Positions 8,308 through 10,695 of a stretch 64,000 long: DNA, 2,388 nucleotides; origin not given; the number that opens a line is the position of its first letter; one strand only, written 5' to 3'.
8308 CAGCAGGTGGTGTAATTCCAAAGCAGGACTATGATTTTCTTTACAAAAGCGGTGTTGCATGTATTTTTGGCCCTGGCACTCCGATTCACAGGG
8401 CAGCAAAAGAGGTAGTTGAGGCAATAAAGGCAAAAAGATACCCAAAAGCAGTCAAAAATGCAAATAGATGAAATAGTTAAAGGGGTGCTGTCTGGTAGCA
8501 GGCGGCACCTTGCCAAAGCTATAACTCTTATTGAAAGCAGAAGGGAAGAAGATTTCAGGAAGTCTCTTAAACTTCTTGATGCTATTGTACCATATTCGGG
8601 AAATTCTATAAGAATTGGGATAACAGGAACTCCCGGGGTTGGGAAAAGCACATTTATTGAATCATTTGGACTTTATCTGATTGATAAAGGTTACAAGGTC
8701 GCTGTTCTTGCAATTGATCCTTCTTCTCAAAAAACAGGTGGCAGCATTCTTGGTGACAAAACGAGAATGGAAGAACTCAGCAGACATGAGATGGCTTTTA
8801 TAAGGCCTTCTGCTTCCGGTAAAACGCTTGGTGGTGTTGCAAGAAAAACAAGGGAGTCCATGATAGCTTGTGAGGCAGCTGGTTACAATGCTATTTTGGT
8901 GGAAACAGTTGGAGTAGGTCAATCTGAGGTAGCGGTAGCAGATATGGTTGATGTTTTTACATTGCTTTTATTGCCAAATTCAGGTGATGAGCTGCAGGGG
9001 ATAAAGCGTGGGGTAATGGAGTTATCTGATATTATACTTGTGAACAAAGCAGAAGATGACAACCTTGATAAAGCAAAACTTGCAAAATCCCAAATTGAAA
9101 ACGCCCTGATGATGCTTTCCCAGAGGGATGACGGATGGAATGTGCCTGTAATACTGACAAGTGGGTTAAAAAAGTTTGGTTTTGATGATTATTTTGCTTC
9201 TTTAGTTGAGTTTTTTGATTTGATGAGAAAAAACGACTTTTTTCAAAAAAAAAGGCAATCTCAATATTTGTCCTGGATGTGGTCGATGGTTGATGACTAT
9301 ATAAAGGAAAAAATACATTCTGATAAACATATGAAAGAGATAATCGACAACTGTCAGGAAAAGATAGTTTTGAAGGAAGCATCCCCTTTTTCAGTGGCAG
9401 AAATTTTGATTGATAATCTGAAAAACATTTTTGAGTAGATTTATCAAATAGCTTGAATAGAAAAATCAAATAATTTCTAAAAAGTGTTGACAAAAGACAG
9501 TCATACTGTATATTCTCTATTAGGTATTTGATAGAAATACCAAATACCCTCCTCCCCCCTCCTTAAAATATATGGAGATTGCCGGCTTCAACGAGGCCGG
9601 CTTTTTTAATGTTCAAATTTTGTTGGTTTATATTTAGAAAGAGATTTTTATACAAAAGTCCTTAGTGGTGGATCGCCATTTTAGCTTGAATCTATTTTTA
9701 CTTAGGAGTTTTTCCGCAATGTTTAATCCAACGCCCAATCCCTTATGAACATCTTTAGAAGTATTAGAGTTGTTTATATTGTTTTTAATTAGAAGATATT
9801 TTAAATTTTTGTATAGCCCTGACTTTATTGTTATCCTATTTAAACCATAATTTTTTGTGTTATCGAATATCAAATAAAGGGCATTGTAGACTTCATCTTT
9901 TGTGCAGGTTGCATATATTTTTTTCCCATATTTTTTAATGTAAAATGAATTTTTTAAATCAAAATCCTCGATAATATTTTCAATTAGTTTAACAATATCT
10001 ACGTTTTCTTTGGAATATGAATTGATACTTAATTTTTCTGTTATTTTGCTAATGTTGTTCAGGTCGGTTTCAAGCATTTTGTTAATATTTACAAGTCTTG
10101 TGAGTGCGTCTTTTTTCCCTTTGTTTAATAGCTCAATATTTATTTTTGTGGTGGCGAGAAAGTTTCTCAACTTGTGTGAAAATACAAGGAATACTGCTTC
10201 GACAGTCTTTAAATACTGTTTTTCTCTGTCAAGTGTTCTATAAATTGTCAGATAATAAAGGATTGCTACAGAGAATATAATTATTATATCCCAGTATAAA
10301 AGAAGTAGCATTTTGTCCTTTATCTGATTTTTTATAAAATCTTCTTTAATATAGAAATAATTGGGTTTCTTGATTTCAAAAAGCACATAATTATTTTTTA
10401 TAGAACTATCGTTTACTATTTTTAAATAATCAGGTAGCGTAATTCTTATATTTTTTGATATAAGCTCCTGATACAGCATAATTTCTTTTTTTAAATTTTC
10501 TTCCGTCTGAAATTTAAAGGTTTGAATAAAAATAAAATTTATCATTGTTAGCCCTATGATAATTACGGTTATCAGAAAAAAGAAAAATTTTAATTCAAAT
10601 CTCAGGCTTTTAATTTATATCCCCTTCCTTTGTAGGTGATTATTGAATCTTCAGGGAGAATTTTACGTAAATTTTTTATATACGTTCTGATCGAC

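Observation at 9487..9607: Self-contained promoter / hairpin / C-rich tract / terminator unit: candidate anti-Shine-Dalgarno small RNA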

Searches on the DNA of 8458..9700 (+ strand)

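Call 5: search_rna_families(source=window, start=9400, end=9700, threshold=evalue, max_evalue=10, show_alignments=3)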
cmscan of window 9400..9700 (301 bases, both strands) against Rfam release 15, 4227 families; matches with E-value up to 10: 9.
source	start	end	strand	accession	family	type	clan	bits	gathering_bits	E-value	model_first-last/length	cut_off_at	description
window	9510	9608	+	RF01401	rseX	Gene; sRNA;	-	23.2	50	0.9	1-94/94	no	rseX Hfq binding RNA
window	9473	9616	+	RF00557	L10_leader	Cis-reg; leader;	-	18.5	44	0.59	1-138/138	no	Ribosomal protein L10 leader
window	9575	9700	-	RF04184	BTnc060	Gene; sRNA;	-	18.5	228.9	1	34-213/213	5'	Bacteroides sRNA BTnc060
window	9420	9554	-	RF04069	MIR6135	Gene; miRNA;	-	16.8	99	4.8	1-122/122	no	MIR6135 microRNA precursor family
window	9425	9501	-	RF02326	TtnuHACA19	Gene; snRNA; snoRNA; HACA-box;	-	14.8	100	9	1-121/121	no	Tetrahymena snoRNA TtnuHACA19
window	9561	9612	+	RF02051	STnc450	Gene; sRNA;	-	14.3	37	1.7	1-57/57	no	Enterobacterial sRNA STnc450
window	9513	9608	+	RF02344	ar14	Gene; sRNA;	-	13.7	58.8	2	1-123/123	no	Alphaproteobacterial ar14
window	9546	9608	+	RF02278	Betaproteobacteria_toxic_sRNA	Gene; sRNA;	-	12.2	50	6.7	1-64/64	no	Betaproteobacteria toxic small RNA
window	9539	9583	-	RF02207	WT1-AS_5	Gene; lncRNA;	-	9.8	80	5.7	1-79/79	no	WT1 antisense RNA conserved region 5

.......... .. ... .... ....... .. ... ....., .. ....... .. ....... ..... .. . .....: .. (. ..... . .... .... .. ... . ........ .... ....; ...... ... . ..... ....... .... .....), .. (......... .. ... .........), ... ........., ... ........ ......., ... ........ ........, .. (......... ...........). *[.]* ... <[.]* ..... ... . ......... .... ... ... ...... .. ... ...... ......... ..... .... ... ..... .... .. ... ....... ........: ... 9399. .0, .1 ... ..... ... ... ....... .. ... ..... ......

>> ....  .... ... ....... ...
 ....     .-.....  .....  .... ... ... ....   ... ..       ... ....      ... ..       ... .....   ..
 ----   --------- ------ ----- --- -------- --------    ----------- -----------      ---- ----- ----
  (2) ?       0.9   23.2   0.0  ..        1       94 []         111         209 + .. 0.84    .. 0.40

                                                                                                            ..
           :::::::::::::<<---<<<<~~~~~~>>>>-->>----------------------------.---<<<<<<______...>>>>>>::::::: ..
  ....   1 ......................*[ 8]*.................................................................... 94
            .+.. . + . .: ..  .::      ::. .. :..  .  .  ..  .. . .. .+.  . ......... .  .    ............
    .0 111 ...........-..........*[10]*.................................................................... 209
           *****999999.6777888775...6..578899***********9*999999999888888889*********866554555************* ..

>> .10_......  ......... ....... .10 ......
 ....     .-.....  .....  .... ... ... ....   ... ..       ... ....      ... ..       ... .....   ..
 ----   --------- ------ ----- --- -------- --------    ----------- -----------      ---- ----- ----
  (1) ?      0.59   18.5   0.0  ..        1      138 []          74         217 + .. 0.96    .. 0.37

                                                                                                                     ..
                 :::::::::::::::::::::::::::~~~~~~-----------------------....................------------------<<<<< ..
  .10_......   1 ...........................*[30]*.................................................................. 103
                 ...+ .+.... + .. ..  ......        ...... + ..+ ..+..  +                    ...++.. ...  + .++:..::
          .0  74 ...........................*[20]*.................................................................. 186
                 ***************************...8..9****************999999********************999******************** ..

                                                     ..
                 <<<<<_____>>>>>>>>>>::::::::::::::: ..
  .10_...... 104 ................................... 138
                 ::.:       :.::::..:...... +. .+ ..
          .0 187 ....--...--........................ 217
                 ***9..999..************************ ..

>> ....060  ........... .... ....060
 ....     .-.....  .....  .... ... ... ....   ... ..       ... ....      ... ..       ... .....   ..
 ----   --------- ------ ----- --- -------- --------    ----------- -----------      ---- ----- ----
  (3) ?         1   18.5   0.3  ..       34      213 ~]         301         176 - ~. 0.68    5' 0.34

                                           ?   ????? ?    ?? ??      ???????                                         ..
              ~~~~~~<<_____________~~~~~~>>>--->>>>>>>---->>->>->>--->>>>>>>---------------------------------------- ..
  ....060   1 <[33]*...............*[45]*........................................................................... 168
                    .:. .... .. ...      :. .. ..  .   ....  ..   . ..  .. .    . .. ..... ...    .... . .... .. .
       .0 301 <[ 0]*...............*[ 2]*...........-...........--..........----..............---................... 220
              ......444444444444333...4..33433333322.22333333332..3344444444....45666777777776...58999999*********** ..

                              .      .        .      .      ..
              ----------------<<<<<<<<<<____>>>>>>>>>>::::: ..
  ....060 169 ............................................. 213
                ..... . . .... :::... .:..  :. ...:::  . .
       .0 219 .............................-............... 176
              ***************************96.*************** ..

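Call 53: build_rna_model(alignment_id=A1, structure=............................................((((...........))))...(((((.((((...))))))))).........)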
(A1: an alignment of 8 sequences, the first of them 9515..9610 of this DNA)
Model R1 built from alignment A1 (8 sequences, 97 columns); structure: as given.
model positions 91; base pairs 13; branch points 1; effective number of sequences 1.46; information 0.627 bits per position. Calibrated on 0.2 Mb of random sequence (short: E-values are rough).
structure used (alignment columns):
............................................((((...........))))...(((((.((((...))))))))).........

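Call 54: search_with_rna_model(model_id=R1, sources=[window, L091, L092, L093, L094, L095, L096, L097, L098, L099, L100, L101, L102, L103, L221, L222, L223, L224, L225, L226, L227, L228, L229, L108, L162, L194, L208, L178, L112, L116, L125, L139, L173, L196, L198, L211, L214, L215], max_evalue=10)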
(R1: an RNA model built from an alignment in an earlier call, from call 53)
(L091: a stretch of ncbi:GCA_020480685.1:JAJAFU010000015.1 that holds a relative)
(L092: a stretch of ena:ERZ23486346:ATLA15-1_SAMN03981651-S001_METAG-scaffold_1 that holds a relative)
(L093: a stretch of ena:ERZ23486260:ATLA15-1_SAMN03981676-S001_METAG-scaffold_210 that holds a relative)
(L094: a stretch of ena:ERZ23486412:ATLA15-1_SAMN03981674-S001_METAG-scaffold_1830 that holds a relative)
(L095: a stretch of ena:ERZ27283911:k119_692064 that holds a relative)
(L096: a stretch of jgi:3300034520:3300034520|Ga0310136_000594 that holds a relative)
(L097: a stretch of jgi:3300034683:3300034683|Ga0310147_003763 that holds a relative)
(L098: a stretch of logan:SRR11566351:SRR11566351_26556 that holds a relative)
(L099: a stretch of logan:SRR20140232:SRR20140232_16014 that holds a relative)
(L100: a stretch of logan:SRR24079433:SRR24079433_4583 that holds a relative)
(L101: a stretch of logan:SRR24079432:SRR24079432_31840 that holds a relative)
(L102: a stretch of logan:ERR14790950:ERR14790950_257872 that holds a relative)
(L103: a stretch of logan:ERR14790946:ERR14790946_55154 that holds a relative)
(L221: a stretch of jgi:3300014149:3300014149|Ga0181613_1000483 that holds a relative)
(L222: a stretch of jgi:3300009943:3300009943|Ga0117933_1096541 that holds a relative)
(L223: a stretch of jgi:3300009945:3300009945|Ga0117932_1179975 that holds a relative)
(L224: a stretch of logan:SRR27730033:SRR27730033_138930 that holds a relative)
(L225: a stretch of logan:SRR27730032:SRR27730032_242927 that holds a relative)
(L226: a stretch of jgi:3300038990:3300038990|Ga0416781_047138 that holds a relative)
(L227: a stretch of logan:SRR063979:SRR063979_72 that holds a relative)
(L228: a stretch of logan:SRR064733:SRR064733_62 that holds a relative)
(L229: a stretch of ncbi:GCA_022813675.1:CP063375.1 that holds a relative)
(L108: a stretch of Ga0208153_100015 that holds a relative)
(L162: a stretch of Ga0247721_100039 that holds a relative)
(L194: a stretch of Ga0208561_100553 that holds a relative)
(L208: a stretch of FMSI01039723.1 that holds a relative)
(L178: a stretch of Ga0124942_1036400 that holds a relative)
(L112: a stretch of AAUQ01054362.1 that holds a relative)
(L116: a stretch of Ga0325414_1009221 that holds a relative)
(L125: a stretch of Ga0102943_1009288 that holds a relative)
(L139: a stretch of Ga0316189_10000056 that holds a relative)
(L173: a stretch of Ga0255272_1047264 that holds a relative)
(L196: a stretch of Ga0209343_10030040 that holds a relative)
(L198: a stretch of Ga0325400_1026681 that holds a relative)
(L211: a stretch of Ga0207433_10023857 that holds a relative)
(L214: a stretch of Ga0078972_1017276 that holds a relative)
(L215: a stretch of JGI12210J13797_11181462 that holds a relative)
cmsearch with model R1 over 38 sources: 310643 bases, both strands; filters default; matches with E-value up to 10: 41.
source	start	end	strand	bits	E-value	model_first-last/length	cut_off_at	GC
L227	4455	4545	+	109.9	4.6e-20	1-91/91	no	0.46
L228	2806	2896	+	109.9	4.6e-20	1-91/91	no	0.46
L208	4979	5069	+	109.9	4.6e-20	1-91/91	no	0.46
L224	4066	4156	-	108.8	7.7e-20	1-91/91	no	0.45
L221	4056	4146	-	106.7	2.1e-19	1-91/91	no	0.45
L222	2699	2789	-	106.7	2.1e-19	1-91/91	no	0.45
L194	3199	3286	-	102.8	1.4e-18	1-91/91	no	0.43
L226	1507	1598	-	102.3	1.8e-18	1-91/91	no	0.43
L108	620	707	+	101.2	3e-18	1-91/91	no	0.44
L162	2913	3000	-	101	3.3e-18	1-91/91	no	0.43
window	9520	9610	+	98.2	1.2e-17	1-91/91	no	0.42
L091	5068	5158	+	98.2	1.2e-17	1-91/91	no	0.42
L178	1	65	-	68.4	1.9e-11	1-65/91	3'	0.42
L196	1872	1963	+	28.2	0.0043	1-91/91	no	0.46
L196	689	767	+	23.7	0.037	1-91/91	no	0.44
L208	5031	5122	-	21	0.13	1-91/91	no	0.34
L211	7533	7625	-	20.7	0.16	1-91/91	no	0.29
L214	9018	9110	+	20.7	0.16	1-91/91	no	0.29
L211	6262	6346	-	18.9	0.38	1-91/91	no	0.33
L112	288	355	-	18.6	0.42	1-91/91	no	0.4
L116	6848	6926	-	17.5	0.74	1-91/91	no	0.39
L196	264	340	-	17.1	0.9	1-91/91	no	0.39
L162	11490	11569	+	16.4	1.2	1-91/91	no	0.38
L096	7981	8067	+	15.8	1.6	1-91/91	no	0.36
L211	798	867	+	15.7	1.7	1-91/91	no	0.41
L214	5660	5708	-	15.4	1.9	1-91/91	no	0.29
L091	7517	7597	+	15.2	2.2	1-91/91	no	0.3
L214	7369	7444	+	15.1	2.2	1-91/91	no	0.24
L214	4416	4512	+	14.9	2.5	1-91/91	no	0.28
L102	4768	4859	-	14.6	2.9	1-91/91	no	0.28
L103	2371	2462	-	14.6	2.9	1-91/91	no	0.28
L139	7853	8005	-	14.2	3.6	1-91/91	no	0.37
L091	2641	2706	+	13.5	4.8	1-91/91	no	0.32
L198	746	834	+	13.5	4.9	1-91/91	no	0.37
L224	4017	4104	+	13.2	5.7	1-91/91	no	0.38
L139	5354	5402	+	12.9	6.4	1-91/91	no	0.33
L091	392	438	+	12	10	1-91/91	no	0.38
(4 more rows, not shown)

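Call 58: search_rna_families(source=L227, start=4400, end=4620, threshold=evalue, max_evalue=10)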
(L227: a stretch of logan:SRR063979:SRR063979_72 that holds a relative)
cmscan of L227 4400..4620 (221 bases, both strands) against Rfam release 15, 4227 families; matches with E-value up to 10: 18.
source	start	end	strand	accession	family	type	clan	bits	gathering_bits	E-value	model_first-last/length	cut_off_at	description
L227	4489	4547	-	RF02068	STnc480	Gene; sRNA;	-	25.6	72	0.068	1-72/72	no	Enterobacterial sRNA STnc480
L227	4487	4542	+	RF02784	SorX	Gene; sRNA;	-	23.4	46.6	0.001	1-73/73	no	Singlet oxygen resistance RNA X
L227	4417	4545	+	RF02346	ar35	Gene; sRNA;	-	17.1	45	0.26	1-144/144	no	Alphaproteobacterial sRNA ar35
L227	4481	4544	+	RF02278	Betaproteobacteria_toxic_sRNA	Gene; sRNA;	-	17.1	50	0.29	1-64/64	no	Betaproteobacteria toxic small RNA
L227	4419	4551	+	RF00121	MicC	Gene; sRNA;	-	16.7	90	3.3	1-123/123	no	MicC RNA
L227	4407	4542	+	RF01816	RsaA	Gene; sRNA;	-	16.6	50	1.4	1-134/134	no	RNA Staph. aureus A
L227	4502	4573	+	RF02937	Clostridiales-2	Gene; sRNA;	-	14.6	58.6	0.57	1-82/82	no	Clostridiales-2 RNA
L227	4503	4553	-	RF02067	STnc310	Gene; sRNA;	-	14.2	40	3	1-61/61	no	Salmonella enterica sRNA STnc310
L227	4476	4544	-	RF00516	ylbH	Cis-reg; leader;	-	13.7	50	0.9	1-122/122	no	ylbH leader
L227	4516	4536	-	RF01485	rli61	Cis-reg;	-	13.4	50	6.2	75-95/106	no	Listeria sRNA rli61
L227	4441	4550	+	RF00558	L20_leader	Cis-reg; leader;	-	13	58.7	4.5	1-127/127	no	Ribosomal protein L20 leader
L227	4517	4536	+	RF01330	CRISPR-DR16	Gene; CRISPR;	-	12.8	35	4.4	6-26/37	no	CRISPR RNA direct repeat element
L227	4500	4576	-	RF02972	engA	Cis-reg;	-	12.5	46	3.1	1-101/101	no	engA RNA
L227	4512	4540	+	RF02802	PyrR204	Gene; snRNA; snoRNA; HACA-box;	-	12.5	71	6.5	1-57/57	no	Pyrobaculum sRNA 204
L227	4468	4545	+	RF02866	ncS16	Gene; sRNA;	-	12.4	48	4.8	1-83/83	no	Burkholderia sRNA 16 (Bc_KC_sr1)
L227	4501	4607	+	RF04192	carA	Cis-reg;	-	11.8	100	4.5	1-202/202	no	carA ncRNA motif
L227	4516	4535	-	RF01330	CRISPR-DR16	Gene; CRISPR;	-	11.7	35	9.8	6-26/37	no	CRISPR RNA direct repeat element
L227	4432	4461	-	RF00066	U7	Gene; snRNA;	-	10.5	34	7.3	1-62/62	no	U7 small nuclear RNA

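Call 62: search_rna_families(source=L227, start=4440, end=4560, threshold=evalue, max_evalue=0.5, show_alignments=3)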
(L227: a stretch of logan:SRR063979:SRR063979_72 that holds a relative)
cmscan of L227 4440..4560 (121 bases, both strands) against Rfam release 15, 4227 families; matches with E-value up to 0.5: 5.
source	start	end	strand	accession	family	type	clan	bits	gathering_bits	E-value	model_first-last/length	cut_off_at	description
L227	4489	4547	-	RF02068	STnc480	Gene; sRNA;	-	25.6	72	0.037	1-72/72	no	Enterobacterial sRNA STnc480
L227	4487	4542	+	RF02784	SorX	Gene; sRNA;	-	23.4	46.6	0.00055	1-73/73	no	Singlet oxygen resistance RNA X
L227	4482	4544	+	RF02837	anti-hemB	Gene; sRNA;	-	21.7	49.5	0.0021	1-81/81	no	Burkholderia RNA 7 (anti-hemB)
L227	4481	4544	+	RF02278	Betaproteobacteria_toxic_sRNA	Gene; sRNA;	-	17.1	50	0.16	1-64/64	no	Betaproteobacteria toxic small RNA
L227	4476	4544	-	RF00516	ylbH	Cis-reg; leader;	-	13.7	50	0.49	1-122/122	no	ylbH leader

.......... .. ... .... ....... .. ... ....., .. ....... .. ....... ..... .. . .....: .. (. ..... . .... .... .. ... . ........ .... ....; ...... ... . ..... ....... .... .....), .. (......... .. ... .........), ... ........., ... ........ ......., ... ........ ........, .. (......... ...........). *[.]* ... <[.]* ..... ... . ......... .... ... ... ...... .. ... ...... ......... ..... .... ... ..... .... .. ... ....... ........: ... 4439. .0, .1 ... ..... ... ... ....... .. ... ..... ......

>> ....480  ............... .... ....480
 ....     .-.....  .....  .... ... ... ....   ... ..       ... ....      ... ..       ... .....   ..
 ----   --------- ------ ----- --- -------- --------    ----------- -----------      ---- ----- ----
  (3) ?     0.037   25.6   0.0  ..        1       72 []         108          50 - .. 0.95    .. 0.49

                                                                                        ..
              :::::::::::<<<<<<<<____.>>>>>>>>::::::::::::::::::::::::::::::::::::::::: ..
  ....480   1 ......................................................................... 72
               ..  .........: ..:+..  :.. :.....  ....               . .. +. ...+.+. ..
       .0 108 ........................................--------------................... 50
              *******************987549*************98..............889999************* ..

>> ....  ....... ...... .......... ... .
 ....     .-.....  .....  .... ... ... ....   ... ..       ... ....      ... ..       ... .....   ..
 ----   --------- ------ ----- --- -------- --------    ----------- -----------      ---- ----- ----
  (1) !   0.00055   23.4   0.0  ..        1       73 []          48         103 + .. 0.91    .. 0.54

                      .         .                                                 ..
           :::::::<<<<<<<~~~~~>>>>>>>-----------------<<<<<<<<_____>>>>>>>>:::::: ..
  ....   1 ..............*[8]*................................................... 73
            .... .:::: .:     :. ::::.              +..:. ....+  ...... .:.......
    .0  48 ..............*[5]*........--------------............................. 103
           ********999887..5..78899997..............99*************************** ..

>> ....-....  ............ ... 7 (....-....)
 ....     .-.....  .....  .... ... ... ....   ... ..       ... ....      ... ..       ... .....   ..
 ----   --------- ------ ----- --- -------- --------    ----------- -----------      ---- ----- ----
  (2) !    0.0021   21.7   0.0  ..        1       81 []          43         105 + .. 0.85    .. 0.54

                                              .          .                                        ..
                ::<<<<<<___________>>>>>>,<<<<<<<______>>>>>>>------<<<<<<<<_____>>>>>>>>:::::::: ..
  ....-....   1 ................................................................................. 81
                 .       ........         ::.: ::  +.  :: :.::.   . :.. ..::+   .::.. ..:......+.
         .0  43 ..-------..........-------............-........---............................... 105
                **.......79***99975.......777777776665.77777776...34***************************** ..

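Call 64: search_dna_similar(query=window:9519-9610:+, collection=plasmids, mode=distant, max_evalue=0.01, max_rows=10)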
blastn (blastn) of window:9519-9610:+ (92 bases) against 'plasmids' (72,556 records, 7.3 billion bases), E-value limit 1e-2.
No match.

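Call 65: search_dna_similar(query=window:9519-9610:+, collection=phages, mode=distant, max_evalue=0.01, max_rows=10)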
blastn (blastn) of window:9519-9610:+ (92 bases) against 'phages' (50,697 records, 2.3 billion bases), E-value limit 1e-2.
No match.

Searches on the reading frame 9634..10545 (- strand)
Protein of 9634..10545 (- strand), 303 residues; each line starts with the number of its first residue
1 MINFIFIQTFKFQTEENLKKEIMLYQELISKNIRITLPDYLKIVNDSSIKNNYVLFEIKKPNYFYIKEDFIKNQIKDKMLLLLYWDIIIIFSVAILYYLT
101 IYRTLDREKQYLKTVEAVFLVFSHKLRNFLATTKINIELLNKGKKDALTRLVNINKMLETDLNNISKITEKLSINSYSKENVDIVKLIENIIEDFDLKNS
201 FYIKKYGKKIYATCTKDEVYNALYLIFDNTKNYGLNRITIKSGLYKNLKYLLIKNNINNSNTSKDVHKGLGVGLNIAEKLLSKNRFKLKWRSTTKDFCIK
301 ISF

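Call 7: search_protein_families(library=pfam, proteins=[window:9634-10545:-])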
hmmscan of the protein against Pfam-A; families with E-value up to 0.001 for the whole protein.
window:9634-10545:- (303 aa): 0 families

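Call 60: search_protein_families(library=pfam, proteins=[window:9634-10545:-], max_evalue=10)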
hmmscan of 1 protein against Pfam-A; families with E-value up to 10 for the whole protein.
window:9634-10545:- (303 aa): 2 families
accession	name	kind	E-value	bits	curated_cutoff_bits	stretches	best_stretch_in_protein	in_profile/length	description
PF02737.24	3HCDH_N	-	0.014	15.7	22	1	134-202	29-97/180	3-hydroxyacyl-CoA dehydrogenase, NAD binding domain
PF16797.11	Fungal_KA1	-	0.047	13.8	27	1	198-243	7-52/118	Fungal kinase associated-1 domain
